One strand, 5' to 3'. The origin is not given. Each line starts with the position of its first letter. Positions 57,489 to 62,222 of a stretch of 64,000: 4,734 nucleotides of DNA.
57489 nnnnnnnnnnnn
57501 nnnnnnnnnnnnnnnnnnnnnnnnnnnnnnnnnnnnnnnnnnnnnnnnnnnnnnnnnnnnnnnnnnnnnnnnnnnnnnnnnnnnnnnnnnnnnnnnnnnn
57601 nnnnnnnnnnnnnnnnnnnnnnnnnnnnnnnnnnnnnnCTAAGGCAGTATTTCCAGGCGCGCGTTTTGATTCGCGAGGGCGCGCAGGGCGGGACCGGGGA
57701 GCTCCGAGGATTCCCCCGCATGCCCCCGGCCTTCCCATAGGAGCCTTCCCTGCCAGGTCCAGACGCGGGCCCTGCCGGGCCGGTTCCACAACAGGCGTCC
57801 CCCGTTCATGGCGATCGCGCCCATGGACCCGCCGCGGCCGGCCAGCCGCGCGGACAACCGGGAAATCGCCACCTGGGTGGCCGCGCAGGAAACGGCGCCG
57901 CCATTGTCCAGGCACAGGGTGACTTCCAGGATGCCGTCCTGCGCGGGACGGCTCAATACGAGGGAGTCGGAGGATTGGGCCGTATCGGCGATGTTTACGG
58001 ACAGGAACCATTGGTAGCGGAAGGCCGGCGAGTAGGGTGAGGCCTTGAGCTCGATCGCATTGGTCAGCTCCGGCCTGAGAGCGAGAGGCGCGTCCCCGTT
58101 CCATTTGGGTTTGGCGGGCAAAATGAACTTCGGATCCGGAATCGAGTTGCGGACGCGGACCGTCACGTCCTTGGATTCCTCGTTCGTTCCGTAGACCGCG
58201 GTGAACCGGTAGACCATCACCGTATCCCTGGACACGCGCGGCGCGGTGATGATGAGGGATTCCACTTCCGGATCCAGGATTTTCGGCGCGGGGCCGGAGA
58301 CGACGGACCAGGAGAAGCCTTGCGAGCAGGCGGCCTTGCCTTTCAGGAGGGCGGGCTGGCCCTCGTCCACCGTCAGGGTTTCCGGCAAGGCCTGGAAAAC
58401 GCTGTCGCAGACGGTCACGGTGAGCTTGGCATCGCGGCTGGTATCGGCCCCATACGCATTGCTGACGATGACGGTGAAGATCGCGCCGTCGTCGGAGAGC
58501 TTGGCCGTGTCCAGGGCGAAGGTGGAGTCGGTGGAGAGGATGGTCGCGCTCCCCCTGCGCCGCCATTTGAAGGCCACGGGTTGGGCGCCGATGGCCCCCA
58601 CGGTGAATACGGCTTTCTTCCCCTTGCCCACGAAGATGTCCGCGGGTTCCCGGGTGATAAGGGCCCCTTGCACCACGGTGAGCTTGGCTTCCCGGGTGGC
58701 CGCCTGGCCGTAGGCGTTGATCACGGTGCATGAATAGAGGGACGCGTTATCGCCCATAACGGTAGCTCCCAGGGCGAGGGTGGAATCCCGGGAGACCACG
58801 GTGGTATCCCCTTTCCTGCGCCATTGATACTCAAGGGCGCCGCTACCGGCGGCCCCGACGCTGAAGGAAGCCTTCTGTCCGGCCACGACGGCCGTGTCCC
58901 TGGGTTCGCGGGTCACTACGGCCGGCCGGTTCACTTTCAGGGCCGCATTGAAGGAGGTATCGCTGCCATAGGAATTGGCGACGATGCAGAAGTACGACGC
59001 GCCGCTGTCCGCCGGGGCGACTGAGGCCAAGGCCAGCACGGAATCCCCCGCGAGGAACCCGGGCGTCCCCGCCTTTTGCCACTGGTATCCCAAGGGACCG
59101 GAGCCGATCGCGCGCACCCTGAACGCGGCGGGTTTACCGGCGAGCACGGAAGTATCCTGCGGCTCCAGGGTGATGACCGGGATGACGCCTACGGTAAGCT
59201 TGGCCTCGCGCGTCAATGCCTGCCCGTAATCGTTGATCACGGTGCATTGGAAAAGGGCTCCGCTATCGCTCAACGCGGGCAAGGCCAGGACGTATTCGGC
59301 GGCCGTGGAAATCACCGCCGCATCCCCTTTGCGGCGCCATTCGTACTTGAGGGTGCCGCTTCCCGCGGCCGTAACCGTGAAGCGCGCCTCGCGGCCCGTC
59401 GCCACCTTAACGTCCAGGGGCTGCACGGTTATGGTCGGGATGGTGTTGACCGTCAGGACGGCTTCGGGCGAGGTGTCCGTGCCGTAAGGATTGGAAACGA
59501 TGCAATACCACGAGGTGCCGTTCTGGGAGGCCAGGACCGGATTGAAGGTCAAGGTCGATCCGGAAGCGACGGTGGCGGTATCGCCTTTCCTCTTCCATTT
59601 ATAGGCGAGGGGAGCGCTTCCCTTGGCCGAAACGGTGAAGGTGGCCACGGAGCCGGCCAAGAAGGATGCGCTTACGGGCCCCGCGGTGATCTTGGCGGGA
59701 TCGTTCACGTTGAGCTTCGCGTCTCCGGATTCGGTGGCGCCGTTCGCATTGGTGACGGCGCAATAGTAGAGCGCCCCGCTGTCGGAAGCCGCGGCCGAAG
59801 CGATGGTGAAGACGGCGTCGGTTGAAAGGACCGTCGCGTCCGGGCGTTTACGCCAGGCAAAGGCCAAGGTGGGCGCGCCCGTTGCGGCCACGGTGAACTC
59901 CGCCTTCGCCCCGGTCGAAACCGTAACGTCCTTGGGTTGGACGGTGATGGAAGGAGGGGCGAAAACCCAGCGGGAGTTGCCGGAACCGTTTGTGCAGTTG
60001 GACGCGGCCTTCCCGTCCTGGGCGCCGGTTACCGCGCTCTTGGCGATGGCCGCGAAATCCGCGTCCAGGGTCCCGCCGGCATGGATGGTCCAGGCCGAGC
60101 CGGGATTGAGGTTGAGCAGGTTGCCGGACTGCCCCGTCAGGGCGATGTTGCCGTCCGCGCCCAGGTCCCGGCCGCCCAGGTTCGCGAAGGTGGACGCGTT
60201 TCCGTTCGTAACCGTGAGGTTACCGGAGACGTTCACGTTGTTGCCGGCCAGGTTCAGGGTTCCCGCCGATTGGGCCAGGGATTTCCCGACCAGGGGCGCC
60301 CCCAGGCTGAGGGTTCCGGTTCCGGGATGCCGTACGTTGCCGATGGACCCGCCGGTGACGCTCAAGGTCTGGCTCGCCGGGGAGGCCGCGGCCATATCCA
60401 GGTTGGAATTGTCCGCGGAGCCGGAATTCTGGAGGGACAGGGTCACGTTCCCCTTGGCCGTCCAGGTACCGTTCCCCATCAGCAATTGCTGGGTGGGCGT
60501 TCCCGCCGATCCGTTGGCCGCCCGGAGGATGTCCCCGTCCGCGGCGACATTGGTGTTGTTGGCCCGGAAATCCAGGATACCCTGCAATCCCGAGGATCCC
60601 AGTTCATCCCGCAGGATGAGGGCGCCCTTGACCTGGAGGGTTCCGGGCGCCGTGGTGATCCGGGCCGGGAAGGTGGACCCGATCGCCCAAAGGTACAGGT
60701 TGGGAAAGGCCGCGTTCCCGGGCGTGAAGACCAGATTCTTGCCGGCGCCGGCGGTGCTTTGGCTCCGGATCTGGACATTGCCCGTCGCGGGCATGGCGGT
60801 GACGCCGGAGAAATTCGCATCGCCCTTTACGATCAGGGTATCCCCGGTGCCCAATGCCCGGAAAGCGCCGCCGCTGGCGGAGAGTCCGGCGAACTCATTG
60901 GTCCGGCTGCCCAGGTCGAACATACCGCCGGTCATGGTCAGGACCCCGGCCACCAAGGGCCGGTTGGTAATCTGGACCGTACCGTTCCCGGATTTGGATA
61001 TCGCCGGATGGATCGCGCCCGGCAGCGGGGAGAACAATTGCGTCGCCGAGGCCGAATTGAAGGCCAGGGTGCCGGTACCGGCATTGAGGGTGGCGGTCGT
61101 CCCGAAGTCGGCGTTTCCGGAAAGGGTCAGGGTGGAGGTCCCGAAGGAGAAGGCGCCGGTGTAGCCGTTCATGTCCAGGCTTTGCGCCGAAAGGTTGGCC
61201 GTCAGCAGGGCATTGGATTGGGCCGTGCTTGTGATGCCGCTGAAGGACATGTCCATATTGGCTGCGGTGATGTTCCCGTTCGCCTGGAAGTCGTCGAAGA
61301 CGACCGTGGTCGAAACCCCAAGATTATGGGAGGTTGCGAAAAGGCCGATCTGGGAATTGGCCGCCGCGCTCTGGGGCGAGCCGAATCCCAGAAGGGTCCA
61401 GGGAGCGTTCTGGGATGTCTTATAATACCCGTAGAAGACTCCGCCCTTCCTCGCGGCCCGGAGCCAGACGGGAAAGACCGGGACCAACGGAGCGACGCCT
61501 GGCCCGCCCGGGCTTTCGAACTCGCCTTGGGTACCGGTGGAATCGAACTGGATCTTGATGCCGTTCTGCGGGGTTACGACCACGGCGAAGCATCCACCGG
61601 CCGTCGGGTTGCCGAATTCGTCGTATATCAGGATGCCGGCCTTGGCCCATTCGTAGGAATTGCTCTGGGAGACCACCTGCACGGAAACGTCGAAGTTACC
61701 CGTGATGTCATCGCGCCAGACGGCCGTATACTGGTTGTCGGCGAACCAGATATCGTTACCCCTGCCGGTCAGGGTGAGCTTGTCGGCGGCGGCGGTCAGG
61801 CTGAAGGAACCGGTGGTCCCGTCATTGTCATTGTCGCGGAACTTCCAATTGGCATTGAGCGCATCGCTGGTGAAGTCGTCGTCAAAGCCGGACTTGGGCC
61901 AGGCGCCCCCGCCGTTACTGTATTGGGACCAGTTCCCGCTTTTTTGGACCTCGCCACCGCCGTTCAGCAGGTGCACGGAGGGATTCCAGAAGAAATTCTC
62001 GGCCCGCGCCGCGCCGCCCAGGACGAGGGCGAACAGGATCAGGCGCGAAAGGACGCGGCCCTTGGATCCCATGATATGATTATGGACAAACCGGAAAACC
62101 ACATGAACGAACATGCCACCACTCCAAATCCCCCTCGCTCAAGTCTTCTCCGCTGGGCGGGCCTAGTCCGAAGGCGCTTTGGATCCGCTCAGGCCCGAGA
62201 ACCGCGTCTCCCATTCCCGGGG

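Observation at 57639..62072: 1,477-aa adhesin combining a ConA-like lectin domain, a beta-helix, six Ig repeats and the shared C-terminal module; the internal DNA repeats are recombination-prone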

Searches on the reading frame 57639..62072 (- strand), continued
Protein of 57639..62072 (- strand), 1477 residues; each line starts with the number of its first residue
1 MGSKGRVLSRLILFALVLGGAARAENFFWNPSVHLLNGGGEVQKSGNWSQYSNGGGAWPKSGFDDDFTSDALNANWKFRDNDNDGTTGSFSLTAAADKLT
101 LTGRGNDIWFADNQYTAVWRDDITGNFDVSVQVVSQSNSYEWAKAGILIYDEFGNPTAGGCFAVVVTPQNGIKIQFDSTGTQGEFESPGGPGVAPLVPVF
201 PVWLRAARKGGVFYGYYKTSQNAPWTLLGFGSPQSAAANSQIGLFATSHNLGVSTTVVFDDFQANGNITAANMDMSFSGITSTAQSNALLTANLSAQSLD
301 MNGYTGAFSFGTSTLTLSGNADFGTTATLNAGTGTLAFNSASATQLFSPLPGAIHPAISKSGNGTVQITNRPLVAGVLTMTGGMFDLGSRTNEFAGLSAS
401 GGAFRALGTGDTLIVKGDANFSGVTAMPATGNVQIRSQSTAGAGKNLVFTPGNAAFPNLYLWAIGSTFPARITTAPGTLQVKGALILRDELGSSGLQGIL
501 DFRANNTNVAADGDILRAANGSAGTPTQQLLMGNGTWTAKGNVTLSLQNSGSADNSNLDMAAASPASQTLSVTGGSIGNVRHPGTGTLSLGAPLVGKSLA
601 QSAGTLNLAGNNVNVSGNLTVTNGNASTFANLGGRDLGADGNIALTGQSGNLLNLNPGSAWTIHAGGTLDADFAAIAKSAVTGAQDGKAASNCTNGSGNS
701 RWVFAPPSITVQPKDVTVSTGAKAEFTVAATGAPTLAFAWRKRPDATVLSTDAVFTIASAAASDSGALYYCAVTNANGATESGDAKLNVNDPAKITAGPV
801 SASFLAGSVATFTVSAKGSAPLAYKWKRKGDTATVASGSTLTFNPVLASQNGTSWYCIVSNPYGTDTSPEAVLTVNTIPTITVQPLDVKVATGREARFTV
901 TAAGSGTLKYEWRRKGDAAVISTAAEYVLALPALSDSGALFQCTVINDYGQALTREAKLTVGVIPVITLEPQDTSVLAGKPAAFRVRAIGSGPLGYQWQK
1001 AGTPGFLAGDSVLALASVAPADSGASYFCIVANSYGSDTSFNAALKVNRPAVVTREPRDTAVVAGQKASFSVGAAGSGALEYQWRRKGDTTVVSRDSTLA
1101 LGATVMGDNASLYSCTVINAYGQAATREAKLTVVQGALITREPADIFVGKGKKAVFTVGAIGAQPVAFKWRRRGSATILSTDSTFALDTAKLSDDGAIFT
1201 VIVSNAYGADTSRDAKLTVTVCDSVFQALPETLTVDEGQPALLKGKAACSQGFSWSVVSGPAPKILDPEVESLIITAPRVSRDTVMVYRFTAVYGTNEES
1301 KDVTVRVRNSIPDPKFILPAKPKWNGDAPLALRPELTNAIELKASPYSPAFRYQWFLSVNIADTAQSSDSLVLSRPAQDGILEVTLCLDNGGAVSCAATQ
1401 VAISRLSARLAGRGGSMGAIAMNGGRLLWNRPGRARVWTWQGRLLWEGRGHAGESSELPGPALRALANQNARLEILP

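Call 51: find_encoding_contigs(protein=P0011, flank=10000, max_places=1)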
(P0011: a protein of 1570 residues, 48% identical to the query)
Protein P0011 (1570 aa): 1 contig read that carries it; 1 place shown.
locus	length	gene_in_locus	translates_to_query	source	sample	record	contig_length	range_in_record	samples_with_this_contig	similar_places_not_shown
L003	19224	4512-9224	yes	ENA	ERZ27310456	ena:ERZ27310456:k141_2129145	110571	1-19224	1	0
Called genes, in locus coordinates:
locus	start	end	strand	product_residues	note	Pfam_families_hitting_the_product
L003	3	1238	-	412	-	?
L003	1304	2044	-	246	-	-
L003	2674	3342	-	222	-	PF13441:Gly-zipper_YMGG, PF13488:Gly-zipper_Omp, PF00691:OmpA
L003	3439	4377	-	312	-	PF00892:EamA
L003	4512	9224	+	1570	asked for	PF07679:I-set (faint), PF13895:Ig_2 (faint), PF13927:Ig_3 (faint)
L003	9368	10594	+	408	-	PF00072:Response_reg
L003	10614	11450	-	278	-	PF13677:MotB_plug, PF00691:OmpA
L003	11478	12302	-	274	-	PF20560:MotA_N, PF01618:MotA_ExbB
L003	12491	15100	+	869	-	PF00270:DEAD, PF13401:AAA_22 (weak), PF00271:Helicase_C, PF08482:HrpB_C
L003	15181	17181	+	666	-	PF13188:PAS_8 (weak), PF00512:HisKA (weak), PF02518:HATPase_c, PF00072:Response_reg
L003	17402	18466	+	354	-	PF07691:PA14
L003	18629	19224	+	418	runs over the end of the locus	PF05958:tRNA_U5-meth_tr, PF13847:Methyltransf_31 (weak)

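Call 61: find_encoding_contigs(protein=P0012, flank=4000, max_places=1)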
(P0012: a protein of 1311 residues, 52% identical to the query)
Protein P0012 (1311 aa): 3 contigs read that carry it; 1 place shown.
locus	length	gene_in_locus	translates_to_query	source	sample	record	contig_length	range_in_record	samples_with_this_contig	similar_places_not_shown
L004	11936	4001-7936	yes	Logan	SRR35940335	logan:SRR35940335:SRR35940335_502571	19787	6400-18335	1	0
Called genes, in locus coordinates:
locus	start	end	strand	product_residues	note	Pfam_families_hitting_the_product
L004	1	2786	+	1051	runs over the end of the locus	-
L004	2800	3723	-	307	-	PF00892:EamA (weak)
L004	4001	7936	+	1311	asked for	PF00047:ig (faint), PF07679:I-set (faint), PF13895:Ig_2 (faint), PF13927:Ig_3 (weak)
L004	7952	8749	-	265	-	PF13677:MotB_plug, PF00691:OmpA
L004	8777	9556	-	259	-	PF20560:MotA_N, PF01618:MotA_ExbB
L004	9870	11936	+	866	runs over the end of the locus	PF00270:DEAD, PF13401:AAA_22 (faint), PF00271:Helicase_C, PF08482:HrpB_C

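Call 62: find_encoding_contigs(protein=P0007, flank=4000, max_places=1)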
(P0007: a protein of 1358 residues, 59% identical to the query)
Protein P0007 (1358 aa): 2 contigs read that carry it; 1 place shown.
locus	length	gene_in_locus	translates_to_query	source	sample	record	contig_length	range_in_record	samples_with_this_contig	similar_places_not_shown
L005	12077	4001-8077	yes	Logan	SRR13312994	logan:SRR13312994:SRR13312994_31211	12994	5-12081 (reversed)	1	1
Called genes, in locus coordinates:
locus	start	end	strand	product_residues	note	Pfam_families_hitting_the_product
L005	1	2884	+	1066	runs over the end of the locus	PF13927:Ig_3 (faint)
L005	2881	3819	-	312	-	PF00892:EamA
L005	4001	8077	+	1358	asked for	PF07679:I-set (faint), PF13895:Ig_2 (faint), PF13927:Ig_3 (weak), PF00047:ig (faint)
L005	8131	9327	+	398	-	PF00512:HisKA, PF02518:HATPase_c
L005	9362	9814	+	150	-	PF00072:Response_reg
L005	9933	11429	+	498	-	PF00072:Response_reg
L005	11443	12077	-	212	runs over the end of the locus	?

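Call 63: find_encoding_contigs(protein=P0017, flank=4000, max_places=1)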
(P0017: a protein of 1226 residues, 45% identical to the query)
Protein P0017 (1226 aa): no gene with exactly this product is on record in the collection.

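Call 64: find_encoding_contigs(protein=P0019, flank=4000, max_places=1)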
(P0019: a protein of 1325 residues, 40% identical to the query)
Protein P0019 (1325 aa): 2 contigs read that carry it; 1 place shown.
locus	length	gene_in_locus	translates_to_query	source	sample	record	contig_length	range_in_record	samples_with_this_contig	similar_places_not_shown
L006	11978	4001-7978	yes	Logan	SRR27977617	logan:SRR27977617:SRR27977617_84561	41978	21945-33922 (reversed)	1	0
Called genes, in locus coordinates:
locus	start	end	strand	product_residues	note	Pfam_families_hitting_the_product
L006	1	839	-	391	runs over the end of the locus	PF03349:Toluene_X (weak)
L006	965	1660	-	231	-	-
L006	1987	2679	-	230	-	PF13441:Gly-zipper_YMGG, PF13488:Gly-zipper_Omp, PF00691:OmpA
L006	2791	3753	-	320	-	PF00892:EamA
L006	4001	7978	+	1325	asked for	PF00047:ig (faint), PF13895:Ig_2 (faint), PF13927:Ig_3 (weak), PF07679:I-set (weak), PF13927:Ig_3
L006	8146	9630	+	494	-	PF00072:Response_reg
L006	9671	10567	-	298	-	PF13677:MotB_plug, PF00691:OmpA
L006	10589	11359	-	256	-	PF20560:MotA_N, PF01618:MotA_ExbB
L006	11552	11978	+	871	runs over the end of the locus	PF00270:DEAD, PF00271:Helicase_C, PF08482:HrpB_C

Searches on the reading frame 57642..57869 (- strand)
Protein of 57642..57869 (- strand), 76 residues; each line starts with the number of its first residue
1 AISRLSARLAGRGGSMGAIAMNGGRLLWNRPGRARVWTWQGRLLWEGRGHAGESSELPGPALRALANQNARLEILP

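Call 23: search_protein_families(library=pfam, proteins=[window:57642-57869:-], max_evalue=10)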
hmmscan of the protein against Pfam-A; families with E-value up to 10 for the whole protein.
window:57642-57869:- (76 aa): 0 families

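Call 24: search_protein_families(library=ncbifam, proteins=[window:57642-57869:-], max_evalue=10)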
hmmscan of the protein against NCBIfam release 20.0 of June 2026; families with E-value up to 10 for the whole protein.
window:57642-57869:- (76 aa): 0 families

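Call 77: search_solved_structures(query=A8, max_evalue=10, show_alignments=2)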
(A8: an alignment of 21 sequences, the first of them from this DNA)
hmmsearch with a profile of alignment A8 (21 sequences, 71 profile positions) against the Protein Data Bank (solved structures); distinct sequences matched with E-value up to 10: 5.
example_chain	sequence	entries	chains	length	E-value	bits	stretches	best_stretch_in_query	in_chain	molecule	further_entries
6r60_A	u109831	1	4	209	0.018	18.1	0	28-45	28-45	WD-40 repeat protein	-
6r5y_A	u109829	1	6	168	0.05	16.7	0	28-45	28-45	WD-40 repeat protein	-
6r5z_A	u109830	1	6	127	0.31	14.2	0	28-45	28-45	9-bladed beta-propeller formed by three 3-bladed fragments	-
6fp6_B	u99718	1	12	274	0.61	13.2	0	30-46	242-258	Copper chaperone for superoxide dismutase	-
6fon_A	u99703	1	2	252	0.63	13.2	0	18-45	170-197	Copper chaperone for superoxide dismutase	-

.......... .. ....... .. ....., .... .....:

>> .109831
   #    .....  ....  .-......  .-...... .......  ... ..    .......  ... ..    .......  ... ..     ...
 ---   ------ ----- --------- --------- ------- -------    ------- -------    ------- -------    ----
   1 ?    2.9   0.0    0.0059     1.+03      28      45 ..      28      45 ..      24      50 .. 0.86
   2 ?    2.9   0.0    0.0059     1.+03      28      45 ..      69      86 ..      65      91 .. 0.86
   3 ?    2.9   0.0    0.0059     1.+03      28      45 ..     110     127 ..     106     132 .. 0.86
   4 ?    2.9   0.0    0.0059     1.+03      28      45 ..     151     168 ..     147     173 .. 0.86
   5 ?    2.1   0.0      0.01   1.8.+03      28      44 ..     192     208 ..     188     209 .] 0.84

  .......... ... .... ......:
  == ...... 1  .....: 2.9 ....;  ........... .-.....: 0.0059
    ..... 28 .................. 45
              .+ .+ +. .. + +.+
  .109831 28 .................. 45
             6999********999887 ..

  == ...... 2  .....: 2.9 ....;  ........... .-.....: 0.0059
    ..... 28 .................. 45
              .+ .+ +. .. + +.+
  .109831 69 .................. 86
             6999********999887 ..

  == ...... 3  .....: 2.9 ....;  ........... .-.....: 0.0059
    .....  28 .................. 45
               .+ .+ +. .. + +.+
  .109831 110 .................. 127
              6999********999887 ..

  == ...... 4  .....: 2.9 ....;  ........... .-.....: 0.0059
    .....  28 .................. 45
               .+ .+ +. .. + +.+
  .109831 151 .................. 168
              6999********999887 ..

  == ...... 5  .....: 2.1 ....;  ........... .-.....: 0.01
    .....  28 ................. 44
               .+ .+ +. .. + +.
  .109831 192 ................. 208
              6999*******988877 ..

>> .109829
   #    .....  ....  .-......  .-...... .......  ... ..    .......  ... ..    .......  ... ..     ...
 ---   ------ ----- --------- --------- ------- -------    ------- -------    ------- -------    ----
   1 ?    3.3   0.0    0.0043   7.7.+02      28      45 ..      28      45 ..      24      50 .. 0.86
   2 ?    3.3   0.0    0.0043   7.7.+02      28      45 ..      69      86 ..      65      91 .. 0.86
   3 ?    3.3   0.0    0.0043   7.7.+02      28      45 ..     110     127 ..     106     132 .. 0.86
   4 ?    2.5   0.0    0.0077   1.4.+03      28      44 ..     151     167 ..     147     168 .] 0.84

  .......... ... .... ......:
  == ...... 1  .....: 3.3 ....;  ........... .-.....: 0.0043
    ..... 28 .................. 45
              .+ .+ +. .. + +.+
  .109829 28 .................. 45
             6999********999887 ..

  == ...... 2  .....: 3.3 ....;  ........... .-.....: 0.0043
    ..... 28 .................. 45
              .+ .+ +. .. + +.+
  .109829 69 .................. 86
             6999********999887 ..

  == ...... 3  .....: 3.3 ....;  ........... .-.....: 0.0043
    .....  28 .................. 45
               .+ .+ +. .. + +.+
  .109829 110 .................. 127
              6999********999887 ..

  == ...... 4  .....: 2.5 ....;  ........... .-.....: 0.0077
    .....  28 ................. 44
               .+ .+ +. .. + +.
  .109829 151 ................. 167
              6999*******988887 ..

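Call 78: search_protein_families(library=pfam, alignment_id=A8, max_evalue=10)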
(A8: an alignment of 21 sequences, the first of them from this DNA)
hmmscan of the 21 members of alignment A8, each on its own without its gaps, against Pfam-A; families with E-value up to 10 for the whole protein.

A. member 1, seq(71 aa): 0 families

B. families by the number of members that match (of 21 scanned): 3 families
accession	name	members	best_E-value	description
PF13464.11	RodZ_C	2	0.049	RodZ C-terminal domain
PF08338.16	DUF1731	1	0.053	Domain of unknown function (DUF1731)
PF08310.17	LGFP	1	0.19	LGFP repeat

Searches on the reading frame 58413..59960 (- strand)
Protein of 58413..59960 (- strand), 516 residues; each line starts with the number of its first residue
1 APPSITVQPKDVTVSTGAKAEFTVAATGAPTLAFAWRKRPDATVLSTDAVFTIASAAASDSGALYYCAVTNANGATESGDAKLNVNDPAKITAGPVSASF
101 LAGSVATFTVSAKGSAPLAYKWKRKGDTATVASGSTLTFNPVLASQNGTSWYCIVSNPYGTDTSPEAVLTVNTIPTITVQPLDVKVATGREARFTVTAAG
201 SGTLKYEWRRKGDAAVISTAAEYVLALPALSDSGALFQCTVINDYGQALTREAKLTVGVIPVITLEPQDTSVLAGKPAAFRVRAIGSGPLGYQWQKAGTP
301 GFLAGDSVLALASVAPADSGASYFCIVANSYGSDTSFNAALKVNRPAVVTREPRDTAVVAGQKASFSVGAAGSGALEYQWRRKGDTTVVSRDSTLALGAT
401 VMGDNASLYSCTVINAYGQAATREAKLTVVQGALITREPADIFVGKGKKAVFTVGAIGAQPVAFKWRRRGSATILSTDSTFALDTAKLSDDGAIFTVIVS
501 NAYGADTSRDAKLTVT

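Call 29: search_solved_structures(query=window:58413-59960:-, max_evalue=0.001)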
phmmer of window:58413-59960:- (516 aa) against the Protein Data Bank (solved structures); distinct sequences matched with E-value up to 0.001: 66 (the best 60 are shown).
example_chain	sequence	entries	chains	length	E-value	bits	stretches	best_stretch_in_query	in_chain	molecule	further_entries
9ncf_S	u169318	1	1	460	6.2e-33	117.5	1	86-429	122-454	Immunoglobulin-like domain protein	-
9c2d_S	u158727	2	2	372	1.2e-29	106.8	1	86-343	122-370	Tail protein | Putative tail protein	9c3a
5ope_A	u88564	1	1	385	6.6e-19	71.3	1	234-476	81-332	Roundabout homolog 1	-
5o5g_A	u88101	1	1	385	6.6e-19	71.3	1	233-476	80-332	Roundabout homolog 1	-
6iaa_A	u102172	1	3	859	1.1e-15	60.7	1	52-214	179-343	Roundabout homolog 2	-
4u7m_A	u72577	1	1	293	1.1e-15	60.6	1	94-337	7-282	Leucine-rich repeats and immunoglobulin-like domains protein 1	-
3b43_A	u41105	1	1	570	9.5e-14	54.3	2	137-382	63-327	Titin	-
9loc_A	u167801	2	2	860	2.6e-12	49.6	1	55-416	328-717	Fc receptor-like protein 5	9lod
5k6w_A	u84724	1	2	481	3.3e-12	49.2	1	50-330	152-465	Protein sidekick-1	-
9ba5_A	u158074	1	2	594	3.9e-12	49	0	266-420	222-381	Contactin-2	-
8a0y_A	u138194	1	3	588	4.2e-12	48.9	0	105-178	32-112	Contactin-2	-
5e4i_A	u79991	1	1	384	8e-12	47.9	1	175-335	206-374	Contactin-5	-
8k3j_A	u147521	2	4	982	3.2e-11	46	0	266-420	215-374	Contactin-2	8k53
9ba4_A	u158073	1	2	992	3.2e-11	45.9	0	266-420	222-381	Contactin-2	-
7ol2_A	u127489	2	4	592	3.8e-11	45.7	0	2-209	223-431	Contactin-1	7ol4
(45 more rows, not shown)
